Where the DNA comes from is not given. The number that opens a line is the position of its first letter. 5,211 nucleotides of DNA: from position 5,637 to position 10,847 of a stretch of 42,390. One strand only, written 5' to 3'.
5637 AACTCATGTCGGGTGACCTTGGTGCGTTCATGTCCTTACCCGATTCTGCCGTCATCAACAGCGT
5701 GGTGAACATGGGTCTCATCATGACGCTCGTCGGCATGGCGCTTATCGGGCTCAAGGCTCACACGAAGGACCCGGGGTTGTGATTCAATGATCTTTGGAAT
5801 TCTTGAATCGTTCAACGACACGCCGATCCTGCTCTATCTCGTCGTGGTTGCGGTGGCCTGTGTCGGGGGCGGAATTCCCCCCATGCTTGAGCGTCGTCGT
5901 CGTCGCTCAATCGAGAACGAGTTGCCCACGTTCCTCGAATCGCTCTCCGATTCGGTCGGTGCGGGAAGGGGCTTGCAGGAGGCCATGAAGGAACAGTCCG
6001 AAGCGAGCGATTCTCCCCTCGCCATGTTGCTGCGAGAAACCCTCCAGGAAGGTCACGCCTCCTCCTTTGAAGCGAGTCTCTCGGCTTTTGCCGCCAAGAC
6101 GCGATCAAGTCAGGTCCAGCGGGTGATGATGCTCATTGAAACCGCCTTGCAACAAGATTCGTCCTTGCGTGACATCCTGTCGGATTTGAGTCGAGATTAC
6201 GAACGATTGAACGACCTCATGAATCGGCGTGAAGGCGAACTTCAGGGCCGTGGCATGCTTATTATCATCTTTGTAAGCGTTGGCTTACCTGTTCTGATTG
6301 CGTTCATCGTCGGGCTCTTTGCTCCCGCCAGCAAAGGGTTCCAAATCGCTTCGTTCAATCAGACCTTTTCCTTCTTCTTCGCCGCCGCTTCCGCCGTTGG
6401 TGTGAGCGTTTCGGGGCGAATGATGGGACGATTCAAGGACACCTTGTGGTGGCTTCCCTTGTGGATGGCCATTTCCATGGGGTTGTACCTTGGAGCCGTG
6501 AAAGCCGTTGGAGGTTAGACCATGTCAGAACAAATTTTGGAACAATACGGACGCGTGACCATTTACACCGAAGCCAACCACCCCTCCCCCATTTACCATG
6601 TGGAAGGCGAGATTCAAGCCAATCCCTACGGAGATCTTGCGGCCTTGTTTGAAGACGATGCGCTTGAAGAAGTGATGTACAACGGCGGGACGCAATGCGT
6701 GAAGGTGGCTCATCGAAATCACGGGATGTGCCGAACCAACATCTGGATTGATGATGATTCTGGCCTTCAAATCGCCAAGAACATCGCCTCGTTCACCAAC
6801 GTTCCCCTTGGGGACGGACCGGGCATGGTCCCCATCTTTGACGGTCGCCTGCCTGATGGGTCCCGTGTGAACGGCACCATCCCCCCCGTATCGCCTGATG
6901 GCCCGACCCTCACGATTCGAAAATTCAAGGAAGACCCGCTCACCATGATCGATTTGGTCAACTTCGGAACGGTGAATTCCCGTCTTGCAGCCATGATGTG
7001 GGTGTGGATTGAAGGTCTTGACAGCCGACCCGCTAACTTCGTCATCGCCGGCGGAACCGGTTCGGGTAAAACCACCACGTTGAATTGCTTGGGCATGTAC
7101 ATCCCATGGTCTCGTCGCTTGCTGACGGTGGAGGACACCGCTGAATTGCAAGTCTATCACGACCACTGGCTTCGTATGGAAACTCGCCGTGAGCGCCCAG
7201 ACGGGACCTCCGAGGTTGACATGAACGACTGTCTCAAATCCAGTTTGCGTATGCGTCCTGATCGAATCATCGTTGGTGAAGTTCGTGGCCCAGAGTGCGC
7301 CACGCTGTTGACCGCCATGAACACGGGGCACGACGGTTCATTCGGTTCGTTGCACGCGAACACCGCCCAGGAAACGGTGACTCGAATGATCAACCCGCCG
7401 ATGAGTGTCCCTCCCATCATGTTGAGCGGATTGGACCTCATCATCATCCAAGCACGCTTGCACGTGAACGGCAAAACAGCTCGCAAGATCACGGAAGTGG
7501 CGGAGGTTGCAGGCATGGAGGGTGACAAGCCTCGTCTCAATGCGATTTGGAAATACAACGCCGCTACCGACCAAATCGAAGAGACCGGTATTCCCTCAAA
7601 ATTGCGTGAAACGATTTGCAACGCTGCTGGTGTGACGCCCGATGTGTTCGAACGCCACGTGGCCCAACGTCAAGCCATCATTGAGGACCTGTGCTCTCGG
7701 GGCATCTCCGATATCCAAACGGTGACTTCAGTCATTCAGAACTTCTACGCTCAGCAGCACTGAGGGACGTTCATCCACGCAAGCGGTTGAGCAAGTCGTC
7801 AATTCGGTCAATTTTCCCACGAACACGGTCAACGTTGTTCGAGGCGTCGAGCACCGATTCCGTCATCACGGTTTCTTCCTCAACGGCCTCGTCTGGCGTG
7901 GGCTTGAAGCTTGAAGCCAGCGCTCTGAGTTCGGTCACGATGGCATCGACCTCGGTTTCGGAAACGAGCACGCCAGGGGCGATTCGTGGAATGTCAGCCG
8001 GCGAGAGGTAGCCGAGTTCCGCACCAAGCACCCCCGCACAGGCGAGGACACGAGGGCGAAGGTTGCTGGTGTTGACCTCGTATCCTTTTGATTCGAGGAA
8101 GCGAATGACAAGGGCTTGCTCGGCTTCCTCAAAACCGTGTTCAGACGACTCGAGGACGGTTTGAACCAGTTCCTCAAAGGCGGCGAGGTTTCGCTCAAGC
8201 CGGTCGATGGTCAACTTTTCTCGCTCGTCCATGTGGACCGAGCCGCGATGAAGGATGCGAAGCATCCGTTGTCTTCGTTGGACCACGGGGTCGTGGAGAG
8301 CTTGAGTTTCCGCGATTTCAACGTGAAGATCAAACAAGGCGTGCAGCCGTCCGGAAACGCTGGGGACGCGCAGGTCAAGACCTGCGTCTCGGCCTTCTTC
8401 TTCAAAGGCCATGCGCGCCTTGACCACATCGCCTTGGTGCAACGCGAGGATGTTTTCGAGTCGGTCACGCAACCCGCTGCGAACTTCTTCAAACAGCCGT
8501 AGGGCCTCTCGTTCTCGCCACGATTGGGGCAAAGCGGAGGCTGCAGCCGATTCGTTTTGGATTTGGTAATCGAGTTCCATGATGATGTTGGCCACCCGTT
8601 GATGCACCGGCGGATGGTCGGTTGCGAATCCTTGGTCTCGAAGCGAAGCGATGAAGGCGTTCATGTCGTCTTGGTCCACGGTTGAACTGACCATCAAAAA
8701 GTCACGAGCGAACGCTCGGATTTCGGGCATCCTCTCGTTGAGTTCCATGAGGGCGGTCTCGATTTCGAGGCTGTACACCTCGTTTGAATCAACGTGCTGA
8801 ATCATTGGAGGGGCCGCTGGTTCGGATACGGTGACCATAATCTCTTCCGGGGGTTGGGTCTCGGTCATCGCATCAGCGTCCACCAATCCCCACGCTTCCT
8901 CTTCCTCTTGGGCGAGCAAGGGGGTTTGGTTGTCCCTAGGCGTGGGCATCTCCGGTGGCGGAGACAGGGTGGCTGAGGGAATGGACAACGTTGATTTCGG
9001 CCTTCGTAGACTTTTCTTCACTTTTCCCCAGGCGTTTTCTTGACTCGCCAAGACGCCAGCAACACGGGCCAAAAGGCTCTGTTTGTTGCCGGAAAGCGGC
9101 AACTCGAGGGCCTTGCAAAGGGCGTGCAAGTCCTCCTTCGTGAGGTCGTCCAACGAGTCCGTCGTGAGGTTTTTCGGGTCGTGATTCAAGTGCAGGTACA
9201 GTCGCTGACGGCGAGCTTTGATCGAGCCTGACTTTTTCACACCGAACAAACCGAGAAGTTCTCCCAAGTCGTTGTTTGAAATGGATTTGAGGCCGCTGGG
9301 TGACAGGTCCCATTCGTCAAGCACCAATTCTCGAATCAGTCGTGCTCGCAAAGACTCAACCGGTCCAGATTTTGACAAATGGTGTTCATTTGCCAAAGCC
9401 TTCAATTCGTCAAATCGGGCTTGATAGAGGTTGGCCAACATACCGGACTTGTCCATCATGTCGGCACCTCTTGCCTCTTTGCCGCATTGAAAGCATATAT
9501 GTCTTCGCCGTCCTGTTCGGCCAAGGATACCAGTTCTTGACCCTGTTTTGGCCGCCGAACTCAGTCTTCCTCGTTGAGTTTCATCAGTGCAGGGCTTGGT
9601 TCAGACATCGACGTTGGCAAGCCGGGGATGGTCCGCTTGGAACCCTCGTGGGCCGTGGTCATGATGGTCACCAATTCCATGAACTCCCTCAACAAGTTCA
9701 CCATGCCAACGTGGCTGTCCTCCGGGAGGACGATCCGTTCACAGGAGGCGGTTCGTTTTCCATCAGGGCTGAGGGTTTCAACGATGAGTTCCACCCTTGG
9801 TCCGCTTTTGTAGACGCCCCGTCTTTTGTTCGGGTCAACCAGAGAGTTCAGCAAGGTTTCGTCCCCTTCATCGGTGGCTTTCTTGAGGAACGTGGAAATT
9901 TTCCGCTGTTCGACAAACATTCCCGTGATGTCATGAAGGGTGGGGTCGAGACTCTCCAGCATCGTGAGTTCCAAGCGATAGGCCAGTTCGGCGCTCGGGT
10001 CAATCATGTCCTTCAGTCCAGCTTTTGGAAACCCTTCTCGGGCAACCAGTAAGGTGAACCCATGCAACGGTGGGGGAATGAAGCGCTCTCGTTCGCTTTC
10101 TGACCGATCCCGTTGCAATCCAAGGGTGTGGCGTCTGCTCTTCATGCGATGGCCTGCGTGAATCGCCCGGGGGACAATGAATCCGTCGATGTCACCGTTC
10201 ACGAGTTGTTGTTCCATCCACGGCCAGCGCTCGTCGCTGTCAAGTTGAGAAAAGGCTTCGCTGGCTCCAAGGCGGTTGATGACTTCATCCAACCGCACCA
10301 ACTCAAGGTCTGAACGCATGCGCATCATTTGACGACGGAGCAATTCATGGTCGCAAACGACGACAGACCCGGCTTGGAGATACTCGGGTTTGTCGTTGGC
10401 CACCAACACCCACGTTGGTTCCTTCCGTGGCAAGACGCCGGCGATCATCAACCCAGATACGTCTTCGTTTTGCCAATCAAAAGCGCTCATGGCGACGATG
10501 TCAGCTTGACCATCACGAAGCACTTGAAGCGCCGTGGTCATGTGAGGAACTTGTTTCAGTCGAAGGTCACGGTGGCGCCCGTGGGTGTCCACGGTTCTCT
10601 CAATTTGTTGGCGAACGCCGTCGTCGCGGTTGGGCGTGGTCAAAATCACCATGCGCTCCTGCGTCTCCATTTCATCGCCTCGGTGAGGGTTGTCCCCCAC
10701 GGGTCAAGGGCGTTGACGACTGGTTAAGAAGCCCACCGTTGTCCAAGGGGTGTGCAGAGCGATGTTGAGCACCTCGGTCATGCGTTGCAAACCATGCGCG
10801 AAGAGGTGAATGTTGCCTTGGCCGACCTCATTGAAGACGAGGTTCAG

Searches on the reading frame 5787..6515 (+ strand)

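Call 55: search_protein_families(library=pfam, proteins=[window:5787-6515:+], max_evalue=0.001)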
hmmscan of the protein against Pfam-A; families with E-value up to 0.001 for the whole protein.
window:5787-6515:+ (243 aa): 1 family
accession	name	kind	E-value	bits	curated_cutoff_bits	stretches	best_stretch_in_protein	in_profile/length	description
PF00482.28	T2SSF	-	5.3e-08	33.3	25.2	1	49-173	1-123/125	Type II secretion system (T2SS), protein F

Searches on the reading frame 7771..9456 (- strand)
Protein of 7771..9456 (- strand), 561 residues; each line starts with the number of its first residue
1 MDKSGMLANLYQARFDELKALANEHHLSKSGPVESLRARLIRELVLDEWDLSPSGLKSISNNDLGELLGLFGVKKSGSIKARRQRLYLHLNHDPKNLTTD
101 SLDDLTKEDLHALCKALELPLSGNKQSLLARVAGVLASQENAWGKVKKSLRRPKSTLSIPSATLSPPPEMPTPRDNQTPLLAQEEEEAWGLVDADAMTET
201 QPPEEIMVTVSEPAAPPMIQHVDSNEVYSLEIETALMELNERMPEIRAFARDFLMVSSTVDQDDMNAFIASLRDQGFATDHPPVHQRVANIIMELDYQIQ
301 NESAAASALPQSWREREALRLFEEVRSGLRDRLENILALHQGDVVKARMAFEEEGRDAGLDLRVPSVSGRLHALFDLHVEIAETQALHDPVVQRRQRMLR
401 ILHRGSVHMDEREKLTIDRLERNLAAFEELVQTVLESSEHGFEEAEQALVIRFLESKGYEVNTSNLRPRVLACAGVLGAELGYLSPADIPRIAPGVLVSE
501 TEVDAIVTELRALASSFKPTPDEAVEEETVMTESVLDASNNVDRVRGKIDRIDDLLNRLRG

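Call 55: search_protein_families(library=pfam, proteins=[window:7771-9456:-], max_evalue=0.001)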
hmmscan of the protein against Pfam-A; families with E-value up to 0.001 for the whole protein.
window:7771-9456:- (561 aa): 2 families
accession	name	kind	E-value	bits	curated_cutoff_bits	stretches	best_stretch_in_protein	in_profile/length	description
PF18953.6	SAP_new25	-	2.5e-08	33.9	26.3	1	107-140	10-43/51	SAP domain-containing new25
PF02037.33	SAP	-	1.1e-06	28.5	23.9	1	102-132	2-32/37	SAP domain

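Call 78: search_protein_families(library=ncbifam, proteins=[window:7771-9456:-], max_evalue=0.01)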
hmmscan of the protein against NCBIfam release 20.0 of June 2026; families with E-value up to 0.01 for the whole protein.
window:7771-9456:- (561 aa): 0 families

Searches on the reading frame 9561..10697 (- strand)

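Call 55: search_protein_families(library=pfam, proteins=[window:9561-10697:-], max_evalue=0.001)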
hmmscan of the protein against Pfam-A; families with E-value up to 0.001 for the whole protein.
window:9561-10697:- (378 aa): 1 family
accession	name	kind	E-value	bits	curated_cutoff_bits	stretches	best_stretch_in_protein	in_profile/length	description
PF01379.25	Porphobil_deam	-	0.00036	20.6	22.1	1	58-136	61-141/207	Porphobilinogen deaminase, dipyromethane cofactor binding domain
